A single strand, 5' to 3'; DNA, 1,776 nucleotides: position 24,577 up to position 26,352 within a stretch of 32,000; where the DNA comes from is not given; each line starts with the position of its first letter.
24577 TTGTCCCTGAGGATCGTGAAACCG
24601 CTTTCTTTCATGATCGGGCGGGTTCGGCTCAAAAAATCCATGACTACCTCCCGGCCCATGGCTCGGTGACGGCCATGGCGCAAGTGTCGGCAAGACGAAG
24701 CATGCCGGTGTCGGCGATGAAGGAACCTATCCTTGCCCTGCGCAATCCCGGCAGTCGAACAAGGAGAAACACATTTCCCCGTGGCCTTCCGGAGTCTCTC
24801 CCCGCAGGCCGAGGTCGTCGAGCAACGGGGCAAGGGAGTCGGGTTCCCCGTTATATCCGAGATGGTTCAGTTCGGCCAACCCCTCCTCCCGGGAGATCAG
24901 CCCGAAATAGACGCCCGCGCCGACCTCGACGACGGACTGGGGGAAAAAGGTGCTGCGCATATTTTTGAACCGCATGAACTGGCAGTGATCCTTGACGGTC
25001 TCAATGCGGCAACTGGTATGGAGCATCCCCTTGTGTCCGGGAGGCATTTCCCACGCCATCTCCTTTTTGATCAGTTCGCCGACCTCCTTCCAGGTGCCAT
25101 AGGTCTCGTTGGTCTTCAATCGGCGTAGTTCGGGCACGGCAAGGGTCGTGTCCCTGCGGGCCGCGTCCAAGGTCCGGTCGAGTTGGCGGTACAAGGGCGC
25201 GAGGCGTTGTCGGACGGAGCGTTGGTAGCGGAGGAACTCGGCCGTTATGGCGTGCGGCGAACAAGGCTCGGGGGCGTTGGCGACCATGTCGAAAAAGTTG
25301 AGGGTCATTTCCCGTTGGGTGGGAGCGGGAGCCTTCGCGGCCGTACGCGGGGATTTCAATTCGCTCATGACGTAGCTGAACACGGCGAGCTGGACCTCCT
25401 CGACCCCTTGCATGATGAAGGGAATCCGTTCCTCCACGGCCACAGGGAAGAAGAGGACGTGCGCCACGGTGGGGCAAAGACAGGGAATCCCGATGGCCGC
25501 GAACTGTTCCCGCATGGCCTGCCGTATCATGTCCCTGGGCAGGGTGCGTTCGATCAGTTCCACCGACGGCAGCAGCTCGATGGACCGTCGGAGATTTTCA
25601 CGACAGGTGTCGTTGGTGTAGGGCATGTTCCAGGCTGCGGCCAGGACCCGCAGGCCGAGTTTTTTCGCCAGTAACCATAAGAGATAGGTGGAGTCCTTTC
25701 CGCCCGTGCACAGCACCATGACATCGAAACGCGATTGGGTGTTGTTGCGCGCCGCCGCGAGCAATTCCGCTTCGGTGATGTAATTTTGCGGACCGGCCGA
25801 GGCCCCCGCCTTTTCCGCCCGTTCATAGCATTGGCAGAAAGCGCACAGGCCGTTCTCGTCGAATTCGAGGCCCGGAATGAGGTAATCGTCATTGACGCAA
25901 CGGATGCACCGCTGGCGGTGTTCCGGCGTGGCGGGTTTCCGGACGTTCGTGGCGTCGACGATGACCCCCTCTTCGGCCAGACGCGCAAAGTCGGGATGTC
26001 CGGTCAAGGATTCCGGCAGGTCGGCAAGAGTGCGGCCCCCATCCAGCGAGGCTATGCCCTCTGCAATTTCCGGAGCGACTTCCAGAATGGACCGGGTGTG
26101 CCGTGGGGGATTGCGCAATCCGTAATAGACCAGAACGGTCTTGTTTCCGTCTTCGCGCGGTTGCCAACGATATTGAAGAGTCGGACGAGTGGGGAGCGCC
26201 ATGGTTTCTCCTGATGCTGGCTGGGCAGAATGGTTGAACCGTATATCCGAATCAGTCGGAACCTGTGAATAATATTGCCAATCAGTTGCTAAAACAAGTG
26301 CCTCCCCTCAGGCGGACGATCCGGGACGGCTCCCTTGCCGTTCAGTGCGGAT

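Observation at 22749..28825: Uncharacterised five-gene cluster: PP-loop and E1/ThiF adenylating enzymes with two paralogous multi-GNAT proteins and an aminotransferase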

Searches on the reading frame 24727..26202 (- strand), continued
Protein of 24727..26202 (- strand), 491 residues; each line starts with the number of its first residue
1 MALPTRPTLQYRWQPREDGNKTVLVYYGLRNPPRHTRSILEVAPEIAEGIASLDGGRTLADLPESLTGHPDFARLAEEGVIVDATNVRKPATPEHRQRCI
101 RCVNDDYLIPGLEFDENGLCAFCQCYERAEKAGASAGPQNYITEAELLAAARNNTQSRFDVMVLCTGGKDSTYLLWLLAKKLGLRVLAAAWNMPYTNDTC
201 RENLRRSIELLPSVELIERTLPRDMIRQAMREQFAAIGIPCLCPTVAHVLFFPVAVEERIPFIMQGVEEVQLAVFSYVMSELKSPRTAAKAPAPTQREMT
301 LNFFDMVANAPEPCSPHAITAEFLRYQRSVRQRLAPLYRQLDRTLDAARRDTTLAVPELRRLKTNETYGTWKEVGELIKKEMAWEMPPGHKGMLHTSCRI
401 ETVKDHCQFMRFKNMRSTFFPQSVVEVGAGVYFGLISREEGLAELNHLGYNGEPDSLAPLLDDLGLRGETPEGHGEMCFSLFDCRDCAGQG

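Call 97: search_protein_families(library=ncbifam, proteins=[L089:4980-6146:+, P0339, P0351, P0366, P0374, P0348, P0332, P0422, P0360, P0387], max_evalue=0.00001)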
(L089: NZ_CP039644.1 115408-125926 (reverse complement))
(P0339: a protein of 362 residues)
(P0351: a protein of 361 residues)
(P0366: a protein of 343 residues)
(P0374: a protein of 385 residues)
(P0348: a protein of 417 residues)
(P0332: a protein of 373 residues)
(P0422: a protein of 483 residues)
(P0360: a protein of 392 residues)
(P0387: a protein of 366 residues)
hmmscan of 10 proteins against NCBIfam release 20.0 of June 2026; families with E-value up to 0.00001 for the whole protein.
L089:4980-6146:+ (388 aa): 1 family
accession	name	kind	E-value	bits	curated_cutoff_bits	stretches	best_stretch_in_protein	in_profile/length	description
TIGR03573.1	WbuX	subfamily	6.9e-105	351.3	203.2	1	17-359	2-343/344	N-acetyl sugar amidotransferase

P0339 (362 aa): 1 family
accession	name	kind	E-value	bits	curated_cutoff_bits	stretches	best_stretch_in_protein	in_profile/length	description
TIGR03573.1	WbuX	subfamily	2.4e-56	191.6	203.2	1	6-359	3-339/344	N-acetyl sugar amidotransferase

P0351 (361 aa): 1 family
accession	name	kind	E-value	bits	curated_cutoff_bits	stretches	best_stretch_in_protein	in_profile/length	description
TIGR03573.1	WbuX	subfamily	6.5e-55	186.9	203.2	1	6-346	3-336/344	N-acetyl sugar amidotransferase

P0366 (343 aa): 1 family
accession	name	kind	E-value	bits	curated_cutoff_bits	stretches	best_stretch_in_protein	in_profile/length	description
TIGR03573.1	WbuX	subfamily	1.1e-67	229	203.2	1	1-332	1-340/344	N-acetyl sugar amidotransferase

P0374 (385 aa): 1 family
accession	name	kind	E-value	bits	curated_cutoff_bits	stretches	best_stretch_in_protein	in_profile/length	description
TIGR03573.1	WbuX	subfamily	2.1e-61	208.3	203.2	1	6-347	2-342/344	N-acetyl sugar amidotransferase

P0348 (417 aa): 1 family
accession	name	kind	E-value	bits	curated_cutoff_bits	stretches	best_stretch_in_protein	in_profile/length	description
TIGR03573.1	WbuX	subfamily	4.1e-39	135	203.2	1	6-373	3-343/344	N-acetyl sugar amidotransferase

P0332 (373 aa): 1 family
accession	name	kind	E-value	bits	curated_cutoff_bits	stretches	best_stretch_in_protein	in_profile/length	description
TIGR03573.1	WbuX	subfamily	8.7e-47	160.2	203.2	1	1-337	1-342/344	N-acetyl sugar amidotransferase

P0422 (483 aa): 1 family
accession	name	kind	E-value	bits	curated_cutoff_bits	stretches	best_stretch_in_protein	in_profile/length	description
TIGR03573.1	WbuX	subfamily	1.4e-39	136.5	203.2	1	139-462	2-315/344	N-acetyl sugar amidotransferase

P0360 (392 aa): 1 family
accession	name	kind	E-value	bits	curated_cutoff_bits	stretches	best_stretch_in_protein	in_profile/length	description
TIGR03573.1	WbuX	subfamily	5.3e-52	177.4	203.2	2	5-173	3-172/344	N-acetyl sugar amidotransferase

P0387 (366 aa): 1 family
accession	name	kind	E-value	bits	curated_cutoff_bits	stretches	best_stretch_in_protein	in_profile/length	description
TIGR03573.1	WbuX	subfamily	1.8e-55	188.8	203.2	1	5-333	2-340/344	N-acetyl sugar amidotransferase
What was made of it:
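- On NASAT (TIGR03573 WbuX subfamily): The control NASAT scores 351 bits (call 97).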

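Call 101: find_encoding_contigs(protein=P0366, flank=6000, max_places=2)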
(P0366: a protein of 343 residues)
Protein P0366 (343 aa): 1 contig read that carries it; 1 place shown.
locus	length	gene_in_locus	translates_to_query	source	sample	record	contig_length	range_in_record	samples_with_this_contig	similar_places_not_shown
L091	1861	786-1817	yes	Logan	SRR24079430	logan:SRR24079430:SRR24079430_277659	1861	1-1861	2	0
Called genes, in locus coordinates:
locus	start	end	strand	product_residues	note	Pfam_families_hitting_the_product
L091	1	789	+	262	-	?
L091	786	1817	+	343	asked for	-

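Call 102: find_encoding_contigs(protein=P0348, flank=6000, max_places=2)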
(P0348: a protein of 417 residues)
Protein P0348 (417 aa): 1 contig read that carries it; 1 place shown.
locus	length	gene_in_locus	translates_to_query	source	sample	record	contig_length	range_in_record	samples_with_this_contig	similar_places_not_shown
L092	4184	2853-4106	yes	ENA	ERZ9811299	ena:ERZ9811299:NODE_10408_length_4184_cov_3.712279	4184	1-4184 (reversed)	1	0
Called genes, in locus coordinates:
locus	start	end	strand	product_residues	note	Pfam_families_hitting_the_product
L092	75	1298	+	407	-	PF01370:Epimerase, PF07993:NAD_binding_4, PF01073:3Beta_HSD (weak), PF16363:GDP_Man_Dehyd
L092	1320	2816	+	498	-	PF01940:DUF92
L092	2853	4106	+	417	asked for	-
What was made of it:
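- Tried and rejected: The contigs were too short to be informative (calls 101, 102).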

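Call 104: find_related_loci(query=A5, collection=metagenome_contigs, flank=8000)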
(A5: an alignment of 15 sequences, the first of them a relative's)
Query A5 (343 aa) in metagenome_contigs; peptide patterns used: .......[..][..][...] (x = any residue, [..] = any of these).
600 stretches matched a pattern (row limit reached: there are more); 554 encode a relative of the query (tblastn E <= 1e-3); the best 80 are kept; 80 distinct loci.
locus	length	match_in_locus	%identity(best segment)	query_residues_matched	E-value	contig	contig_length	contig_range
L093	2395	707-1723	40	1-342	1e-86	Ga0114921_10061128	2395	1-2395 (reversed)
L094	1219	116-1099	38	1-341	8e-88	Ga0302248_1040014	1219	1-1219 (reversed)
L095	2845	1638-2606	37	2-328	7e-78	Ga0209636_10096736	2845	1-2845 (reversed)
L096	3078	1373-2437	37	1-334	8e-72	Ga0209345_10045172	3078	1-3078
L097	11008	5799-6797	38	1-339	1e-64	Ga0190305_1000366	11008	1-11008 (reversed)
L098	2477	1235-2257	33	2-342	4e-65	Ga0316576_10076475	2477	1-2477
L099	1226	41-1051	35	1-337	2e-68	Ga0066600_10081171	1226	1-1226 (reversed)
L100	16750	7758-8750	38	1-334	4e-62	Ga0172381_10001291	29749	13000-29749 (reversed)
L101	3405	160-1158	37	1-334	1e-60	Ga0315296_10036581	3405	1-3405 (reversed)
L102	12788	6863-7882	35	1-342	1e-58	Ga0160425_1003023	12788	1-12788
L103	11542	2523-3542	35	1-342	1e-58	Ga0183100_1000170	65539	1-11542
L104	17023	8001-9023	34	1-342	3e-57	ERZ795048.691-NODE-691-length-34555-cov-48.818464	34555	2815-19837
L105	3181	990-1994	35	4-329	5e-57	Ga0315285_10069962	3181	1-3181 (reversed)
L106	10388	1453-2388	37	2-305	3e-56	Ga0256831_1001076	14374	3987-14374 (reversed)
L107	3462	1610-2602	33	1-334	7e-56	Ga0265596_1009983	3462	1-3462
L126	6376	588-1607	31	1-342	8e-51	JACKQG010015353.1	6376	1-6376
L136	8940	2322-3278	31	1-332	4e-48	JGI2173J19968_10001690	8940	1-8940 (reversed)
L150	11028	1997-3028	28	1-334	4e-46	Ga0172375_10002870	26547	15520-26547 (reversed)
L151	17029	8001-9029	34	1-329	7e-46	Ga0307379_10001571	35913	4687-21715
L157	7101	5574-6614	31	1-338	3e-43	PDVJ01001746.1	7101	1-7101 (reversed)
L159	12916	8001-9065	29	1-341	3e-42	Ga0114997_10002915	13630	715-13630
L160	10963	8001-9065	29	1-341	4e-42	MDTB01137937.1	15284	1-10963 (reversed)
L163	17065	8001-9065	29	1-341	3e-41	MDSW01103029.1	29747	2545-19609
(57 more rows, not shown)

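Call 106: search_protein_families(library=pfam, proteins=[L126:1679-2887:+, L163:7193-7951:+, L136:531-1559:+, L151:9072-10235:+, L150:4499-6379:+, L160:6572-7192:+, L163:4014-5018:-, L159:5971-6498:+, L136:3471-4574:+, L157:3940-4971:+], max_evalue=0.0001)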
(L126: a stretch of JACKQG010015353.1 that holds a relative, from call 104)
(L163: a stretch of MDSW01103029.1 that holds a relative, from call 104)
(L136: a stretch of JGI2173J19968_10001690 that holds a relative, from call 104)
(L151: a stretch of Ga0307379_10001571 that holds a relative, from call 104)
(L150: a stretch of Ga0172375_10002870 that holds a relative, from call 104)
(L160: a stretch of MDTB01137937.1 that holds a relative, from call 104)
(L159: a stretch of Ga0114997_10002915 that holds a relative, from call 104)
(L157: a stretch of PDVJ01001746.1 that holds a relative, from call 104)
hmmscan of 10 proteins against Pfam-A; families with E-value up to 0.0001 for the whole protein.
L126:1679-2887:+ (402 aa): 4 families
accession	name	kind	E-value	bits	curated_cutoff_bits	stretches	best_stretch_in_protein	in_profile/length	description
PF00534.26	Glycos_transf_1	-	1.5e-18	67.4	26.4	1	202-372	6-169/172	Glycosyl transferases group 1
PF13692.12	Glyco_trans_1_4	-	5.7e-16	59.5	27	1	215-361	5-142/142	Glycosyl transferases group 1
PF13439.12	Glyco_transf_4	-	1.4e-09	38.7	28.5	1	28-199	13-169/170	Glycosyltransferase Family 4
PF13524.12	Glyco_trans_1_2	-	9.2e-08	32.6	25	1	237-383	9-136/144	Glycosyl transferase-like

L163:7193-7951:+ (252 aa): 2 families
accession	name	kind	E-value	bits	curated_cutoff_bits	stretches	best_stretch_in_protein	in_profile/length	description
PF00977.27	His_biosynth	-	1e-44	153.1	23.6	1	5-229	1-223/228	Histidine biosynthesis protein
PF01180.27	DHO_dh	-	9.6e-05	22.1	27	0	68-121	232-288/291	Dihydroorotate dehydrogenase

L136:531-1559:+ (342 aa): 4 families
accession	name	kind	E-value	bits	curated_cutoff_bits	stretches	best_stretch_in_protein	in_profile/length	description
PF01408.29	GFO_IDH_MocA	-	1.6e-23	84.1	24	1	6-125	1-120/120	Oxidoreductase family, NAD-binding Rossmann fold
PF22725.1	GFO_IDH_MocA_C3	-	4.1e-16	59.5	27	1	135-242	3-123/124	GFO/IDH/MocA C-terminal domain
PF02894.22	GFO_IDH_MocA_C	-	2.2e-13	51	22.9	1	137-333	1-213/218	Oxidoreductase family, C-terminal alpha/beta domain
PF02629.25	CoA_binding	-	1.3e-05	26.2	22.3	1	4-91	2-87/97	CoA binding domain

L151:9072-10235:+ (387 aa): 4 families
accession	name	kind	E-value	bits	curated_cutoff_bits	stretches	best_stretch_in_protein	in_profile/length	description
PF13378.12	MR_MLE_C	-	6.4e-43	147.4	29.4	1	164-365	14-217/219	Enolase C-terminal domain-like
PF02746.21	MR_MLE_N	-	3.1e-11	43.9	22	1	14-132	15-117/117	Mandelate racemase / muconate lactonizing enzyme, N-terminal domain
PF07476.17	MAAL_C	-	6.3e-08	32.5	27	1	240-311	135-206/249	Methylaspartate ammonia-lyase C-terminus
PF00113.28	Enolase_C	-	7.3e-05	22.6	21.5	0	213-308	143-241/296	Enolase, C-terminal TIM barrel domain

L150:4499-6379:+ (626 aa): 4 families
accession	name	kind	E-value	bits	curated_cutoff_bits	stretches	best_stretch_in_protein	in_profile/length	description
PF00202.27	Aminotran_3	-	5.4e-39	134.5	30.5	1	225-531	10-333/403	Aminotransferase class-III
PF13302.13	Acetyltransf_3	-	4.2e-23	83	25.4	1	12-151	2-138/138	Acetyltransferase (GNAT) domain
PF13420.13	Acetyltransf_4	-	1.9e-12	47.9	24.3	1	14-171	1-155/155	Acetyltransferase (GNAT) domain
PF13523.12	Acetyltransf_8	-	2.5e-05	24.4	27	0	96-156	83-143/145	Acetyltransferase (GNAT) domain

L160:6572-7192:+ (206 aa): 2 families
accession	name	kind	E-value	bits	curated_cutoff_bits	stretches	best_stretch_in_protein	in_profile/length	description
PF00117.34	GATase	-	9.5e-21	74.8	22.8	1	4-195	2-178/190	Glutamine amidotransferase class-I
PF07685.20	GATase_3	-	5.6e-06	26.5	27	1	39-112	39-119/196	CobB/CobQ-like glutamine amidotransferase domain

L163:4014-5018:- (334 aa): 1 family
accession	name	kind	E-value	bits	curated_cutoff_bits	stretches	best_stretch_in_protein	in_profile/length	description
PF02911.23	Formyl_trans_C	-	8.1e-11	42.4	21.1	1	211-296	3-85/100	Formyl transferase, C-terminal domain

L159:5971-6498:+ (175 aa): 2 families
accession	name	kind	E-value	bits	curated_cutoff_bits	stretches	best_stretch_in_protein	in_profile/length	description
PF13302.13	Acetyltransf_3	-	6.8e-13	49.9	25.4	1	21-148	15-138/138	Acetyltransferase (GNAT) domain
PF13420.13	Acetyltransf_4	-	4.9e-06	27.1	24.3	1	19-162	10-149/155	Acetyltransferase (GNAT) domain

L136:3471-4574:+ (367 aa): 2 families
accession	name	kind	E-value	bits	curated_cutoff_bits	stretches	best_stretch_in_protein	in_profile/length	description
PF01041.23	DegT_DnrJ_EryC1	-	1e-118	397.1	19.8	1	15-362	2-359/360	DegT/DnrJ/EryC1/StrS aminotransferase family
PF01053.26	Cys_Met_Meta_PP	-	5.2e-05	22.4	27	0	35-160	50-175/381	Cys/Met metabolism PLP-dependent enzyme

L157:3940-4971:+ (343 aa): 2 families
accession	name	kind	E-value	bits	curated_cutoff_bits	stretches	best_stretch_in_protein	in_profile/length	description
PF03102.20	NeuB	-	7.9e-92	307.5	22.1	1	38-272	1-241/241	NeuB family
PF08666.17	SAF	-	3.9e-13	50.2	21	1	286-343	1-62/63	SAF domain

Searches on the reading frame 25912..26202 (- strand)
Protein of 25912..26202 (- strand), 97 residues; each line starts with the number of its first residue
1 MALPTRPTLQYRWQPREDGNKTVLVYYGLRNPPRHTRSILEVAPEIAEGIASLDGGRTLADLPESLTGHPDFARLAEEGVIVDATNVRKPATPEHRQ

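Call 88: search_protein_families(library=pfam, alignment_id=A4, max_evalue=10)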
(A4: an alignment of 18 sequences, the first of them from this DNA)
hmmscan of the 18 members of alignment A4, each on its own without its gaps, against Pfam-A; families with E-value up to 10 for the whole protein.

A. member 1, seq(97 aa): 0 families

B. families by the number of members that match (of 18 scanned): 9 families
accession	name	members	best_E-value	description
PF21475.2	PaaA-like_N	2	0.073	PaaA-like, N-terminal domain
PF21782.3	PKMT_2nd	1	0.043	PKMT, C-terminal winged helix domain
PF21084.3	DUF4423_like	1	0.045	Winged Helix-turn-helix domain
PF06805.18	Lambda_tail_I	1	0.051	Bacteriophage lambda tail assembly protein I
PF03216.18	Rhabdo_ncap_2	1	0.084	Rhabdovirus nucleoprotein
PF00196.25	GerE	1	0.13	Bacterial regulatory proteins, luxR family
PF11539.13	DUF3228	1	0.14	Protein of unknown function (DUF3228)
PF09348.15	DUF1990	1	0.16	Domain of unknown function (DUF1990)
PF08078.17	PsaX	1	0.19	PsaX family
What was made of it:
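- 25918..26202 (-): Gene 3 N-terminal domain (residues 1-95), absent from canonical NASATs. Predicted as beta-beta-beta-alpha-alpha-alpha, winged-helix or RRE-like, with invariant R12-W13 and G28. Only sub-threshold winged-helix hits, with PaaA-like_N in 2 of 18 members at E=0.07 (call 88).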

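Call 89: search_solved_structures(query=A4, max_evalue=10, show_alignments=2)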
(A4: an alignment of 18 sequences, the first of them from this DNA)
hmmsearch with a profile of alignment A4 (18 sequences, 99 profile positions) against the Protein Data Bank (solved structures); distinct sequences matched with E-value up to 10: 3.
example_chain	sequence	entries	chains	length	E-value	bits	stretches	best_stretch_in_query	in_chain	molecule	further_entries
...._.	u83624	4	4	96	0.2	14.9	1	69-95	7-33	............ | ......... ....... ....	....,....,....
3j80_K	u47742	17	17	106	0.29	14.4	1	69-95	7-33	eS10 | KLLA0B08173p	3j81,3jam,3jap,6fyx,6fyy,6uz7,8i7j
2bk8_A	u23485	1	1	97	0.85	12.9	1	19-81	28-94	TITIN HEART ISOFORM N2-B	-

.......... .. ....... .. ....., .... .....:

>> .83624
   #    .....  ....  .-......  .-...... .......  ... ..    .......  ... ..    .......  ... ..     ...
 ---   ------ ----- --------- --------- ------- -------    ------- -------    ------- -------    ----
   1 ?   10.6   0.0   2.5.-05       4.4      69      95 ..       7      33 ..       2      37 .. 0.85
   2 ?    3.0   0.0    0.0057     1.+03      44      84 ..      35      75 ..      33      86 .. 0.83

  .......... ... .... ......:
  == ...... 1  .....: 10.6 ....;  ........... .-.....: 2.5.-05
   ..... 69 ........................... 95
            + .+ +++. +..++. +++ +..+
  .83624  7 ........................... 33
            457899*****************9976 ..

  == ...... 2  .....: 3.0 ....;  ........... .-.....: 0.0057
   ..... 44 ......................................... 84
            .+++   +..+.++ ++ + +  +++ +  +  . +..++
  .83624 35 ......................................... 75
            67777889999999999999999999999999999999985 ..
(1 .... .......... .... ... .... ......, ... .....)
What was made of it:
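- Tried and rejected: Pfam and PDB profile searches gave only sub-threshold winged-helix hits (calls 88, 89).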
